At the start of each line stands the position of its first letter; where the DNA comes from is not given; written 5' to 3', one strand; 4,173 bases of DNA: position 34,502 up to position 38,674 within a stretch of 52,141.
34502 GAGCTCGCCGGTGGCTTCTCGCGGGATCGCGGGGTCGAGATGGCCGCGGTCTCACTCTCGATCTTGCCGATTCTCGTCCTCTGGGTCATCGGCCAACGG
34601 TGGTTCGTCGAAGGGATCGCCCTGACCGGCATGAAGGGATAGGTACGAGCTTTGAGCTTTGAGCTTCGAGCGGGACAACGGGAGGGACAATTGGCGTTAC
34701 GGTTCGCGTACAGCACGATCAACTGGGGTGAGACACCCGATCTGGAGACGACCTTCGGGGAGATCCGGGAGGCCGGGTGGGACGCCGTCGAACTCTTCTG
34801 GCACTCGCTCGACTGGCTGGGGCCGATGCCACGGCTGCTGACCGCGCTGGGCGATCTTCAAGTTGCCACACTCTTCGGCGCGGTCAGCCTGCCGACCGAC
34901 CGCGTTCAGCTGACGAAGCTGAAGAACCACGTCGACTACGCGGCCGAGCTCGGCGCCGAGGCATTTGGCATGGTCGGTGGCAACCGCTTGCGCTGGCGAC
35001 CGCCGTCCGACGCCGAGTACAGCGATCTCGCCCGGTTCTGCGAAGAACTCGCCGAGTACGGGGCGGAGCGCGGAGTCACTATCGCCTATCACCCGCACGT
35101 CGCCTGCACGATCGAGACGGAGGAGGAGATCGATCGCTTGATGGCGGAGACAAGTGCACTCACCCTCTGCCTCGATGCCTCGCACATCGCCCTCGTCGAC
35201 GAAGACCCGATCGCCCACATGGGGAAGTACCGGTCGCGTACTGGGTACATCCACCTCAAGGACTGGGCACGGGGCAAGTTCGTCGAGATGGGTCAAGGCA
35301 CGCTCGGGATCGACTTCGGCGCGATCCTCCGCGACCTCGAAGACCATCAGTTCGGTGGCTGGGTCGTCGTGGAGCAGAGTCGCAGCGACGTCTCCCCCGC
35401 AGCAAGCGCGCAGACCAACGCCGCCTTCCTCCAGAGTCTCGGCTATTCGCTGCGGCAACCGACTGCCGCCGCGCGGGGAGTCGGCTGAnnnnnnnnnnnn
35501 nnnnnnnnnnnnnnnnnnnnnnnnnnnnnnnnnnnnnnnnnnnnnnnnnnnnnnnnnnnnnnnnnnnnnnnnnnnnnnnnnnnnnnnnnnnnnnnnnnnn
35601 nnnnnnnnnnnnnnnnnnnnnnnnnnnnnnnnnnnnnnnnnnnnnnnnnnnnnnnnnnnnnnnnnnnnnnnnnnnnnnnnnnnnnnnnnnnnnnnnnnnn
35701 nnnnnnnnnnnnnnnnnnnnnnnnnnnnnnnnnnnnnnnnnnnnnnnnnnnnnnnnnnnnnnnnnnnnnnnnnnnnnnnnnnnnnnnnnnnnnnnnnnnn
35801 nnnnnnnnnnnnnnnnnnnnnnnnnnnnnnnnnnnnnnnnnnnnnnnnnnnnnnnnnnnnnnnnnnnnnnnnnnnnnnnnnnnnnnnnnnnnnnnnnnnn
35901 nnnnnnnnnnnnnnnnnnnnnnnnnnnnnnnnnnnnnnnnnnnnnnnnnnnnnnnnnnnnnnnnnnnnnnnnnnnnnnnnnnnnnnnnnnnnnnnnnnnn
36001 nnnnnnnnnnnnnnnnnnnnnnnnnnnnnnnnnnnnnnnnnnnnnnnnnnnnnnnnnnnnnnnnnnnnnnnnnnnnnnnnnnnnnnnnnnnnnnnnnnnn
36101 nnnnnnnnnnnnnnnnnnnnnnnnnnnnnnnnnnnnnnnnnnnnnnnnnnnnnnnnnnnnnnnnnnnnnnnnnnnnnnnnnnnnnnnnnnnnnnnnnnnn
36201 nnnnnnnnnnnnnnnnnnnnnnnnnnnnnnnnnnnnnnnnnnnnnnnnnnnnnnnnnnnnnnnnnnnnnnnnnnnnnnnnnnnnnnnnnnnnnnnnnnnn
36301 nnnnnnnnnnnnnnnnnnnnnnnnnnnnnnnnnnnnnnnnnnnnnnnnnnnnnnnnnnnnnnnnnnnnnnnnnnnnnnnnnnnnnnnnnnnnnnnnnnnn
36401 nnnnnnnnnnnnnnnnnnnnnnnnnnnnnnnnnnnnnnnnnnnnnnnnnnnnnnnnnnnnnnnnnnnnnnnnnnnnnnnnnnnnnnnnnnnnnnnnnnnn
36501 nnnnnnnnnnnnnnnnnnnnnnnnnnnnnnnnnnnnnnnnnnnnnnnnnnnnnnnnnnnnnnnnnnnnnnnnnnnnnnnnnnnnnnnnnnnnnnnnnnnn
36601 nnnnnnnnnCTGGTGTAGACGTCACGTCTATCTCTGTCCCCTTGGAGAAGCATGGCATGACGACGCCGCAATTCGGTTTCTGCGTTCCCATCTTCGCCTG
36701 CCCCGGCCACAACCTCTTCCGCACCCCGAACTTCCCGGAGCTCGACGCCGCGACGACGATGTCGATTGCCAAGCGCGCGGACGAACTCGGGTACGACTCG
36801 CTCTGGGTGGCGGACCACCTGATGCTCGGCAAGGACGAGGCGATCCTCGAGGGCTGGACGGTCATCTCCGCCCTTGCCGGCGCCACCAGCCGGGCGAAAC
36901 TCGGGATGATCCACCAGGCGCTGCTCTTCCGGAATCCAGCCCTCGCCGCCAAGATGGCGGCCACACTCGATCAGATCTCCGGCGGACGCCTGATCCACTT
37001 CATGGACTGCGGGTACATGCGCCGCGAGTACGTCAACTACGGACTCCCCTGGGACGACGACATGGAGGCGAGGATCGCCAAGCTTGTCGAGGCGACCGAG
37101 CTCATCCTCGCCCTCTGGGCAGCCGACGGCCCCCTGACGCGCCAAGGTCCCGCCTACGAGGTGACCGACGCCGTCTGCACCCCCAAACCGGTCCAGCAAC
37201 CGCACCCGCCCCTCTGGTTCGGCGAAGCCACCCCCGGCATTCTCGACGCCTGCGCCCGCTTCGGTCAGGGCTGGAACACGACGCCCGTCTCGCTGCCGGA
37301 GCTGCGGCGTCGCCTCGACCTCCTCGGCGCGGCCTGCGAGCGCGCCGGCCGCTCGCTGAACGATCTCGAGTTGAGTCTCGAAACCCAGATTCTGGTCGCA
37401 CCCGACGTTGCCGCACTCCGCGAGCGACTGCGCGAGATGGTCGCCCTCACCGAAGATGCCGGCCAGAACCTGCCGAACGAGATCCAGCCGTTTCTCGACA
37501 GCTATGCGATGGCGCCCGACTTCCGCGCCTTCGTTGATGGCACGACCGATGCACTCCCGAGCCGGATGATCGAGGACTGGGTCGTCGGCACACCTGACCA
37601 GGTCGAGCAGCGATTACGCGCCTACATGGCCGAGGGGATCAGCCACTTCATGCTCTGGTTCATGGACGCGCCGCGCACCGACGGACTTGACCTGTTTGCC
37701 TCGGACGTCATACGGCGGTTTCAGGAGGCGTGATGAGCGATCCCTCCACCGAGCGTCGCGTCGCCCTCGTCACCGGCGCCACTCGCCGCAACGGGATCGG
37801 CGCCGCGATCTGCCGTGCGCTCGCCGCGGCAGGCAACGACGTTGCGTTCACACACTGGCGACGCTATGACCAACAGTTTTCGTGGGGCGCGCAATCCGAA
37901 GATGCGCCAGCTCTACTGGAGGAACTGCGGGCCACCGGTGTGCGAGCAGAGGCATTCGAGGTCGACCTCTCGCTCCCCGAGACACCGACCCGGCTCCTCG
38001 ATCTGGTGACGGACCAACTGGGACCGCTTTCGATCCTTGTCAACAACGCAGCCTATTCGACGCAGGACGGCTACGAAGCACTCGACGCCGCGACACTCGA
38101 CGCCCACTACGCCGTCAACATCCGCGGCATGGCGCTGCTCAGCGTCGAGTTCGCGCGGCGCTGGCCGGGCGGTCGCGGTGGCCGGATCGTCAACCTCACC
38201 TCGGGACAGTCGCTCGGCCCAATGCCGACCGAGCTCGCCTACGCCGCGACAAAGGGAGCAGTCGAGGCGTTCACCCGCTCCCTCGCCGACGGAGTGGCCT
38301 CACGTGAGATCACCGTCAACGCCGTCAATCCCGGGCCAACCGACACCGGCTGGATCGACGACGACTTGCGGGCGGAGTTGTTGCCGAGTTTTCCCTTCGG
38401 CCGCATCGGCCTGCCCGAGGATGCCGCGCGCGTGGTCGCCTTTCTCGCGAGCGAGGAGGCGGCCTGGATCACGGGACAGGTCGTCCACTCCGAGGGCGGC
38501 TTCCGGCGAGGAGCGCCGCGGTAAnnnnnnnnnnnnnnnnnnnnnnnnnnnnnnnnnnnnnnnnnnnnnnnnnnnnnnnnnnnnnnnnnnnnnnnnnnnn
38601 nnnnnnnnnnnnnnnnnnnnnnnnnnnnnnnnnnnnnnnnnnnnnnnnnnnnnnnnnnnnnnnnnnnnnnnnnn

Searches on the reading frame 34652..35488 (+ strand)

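Call 14: search_protein_families(library=pfam, proteins=[window:34652-35488:+], max_evalue=0.00001)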
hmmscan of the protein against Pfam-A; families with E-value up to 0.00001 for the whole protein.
window:34652-35488:+ (278 aa): 1 family
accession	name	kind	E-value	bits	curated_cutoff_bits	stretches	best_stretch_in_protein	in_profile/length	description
PF01261.30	AP_endonuc_2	-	5.4e-29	102.1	31.1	1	37-262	3-248/249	Xylose isomerase-like TIM barrel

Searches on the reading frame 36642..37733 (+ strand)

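Call 14: search_protein_families(library=pfam, proteins=[window:36642-37733:+], max_evalue=0.00001)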
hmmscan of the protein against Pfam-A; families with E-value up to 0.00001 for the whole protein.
window:36642-37733:+ (363 aa): 1 family
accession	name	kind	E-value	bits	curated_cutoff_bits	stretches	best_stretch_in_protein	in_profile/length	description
PF00296.26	Bac_luciferase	-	4.8e-50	171.1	27.9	1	35-334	21-313/314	Luciferase-like monooxygenase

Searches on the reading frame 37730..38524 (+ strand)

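Call 14: search_protein_families(library=pfam, proteins=[window:37730-38524:+], max_evalue=0.00001)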
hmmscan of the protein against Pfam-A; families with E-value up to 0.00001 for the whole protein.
window:37730-38524:+ (264 aa): 3 families
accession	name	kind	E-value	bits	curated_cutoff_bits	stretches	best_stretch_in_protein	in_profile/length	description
PF13561.12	adh_short_C2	-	3e-44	151.8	27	1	16-258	1-235/236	Enoyl-(Acyl carrier protein) reductase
PF00106.31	adh_short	-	2.1e-39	135.5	26.6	1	10-207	1-185/195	short chain dehydrogenase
PF08659.16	KR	-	1.4e-09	38.6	22.6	1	13-186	4-164/180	KR domain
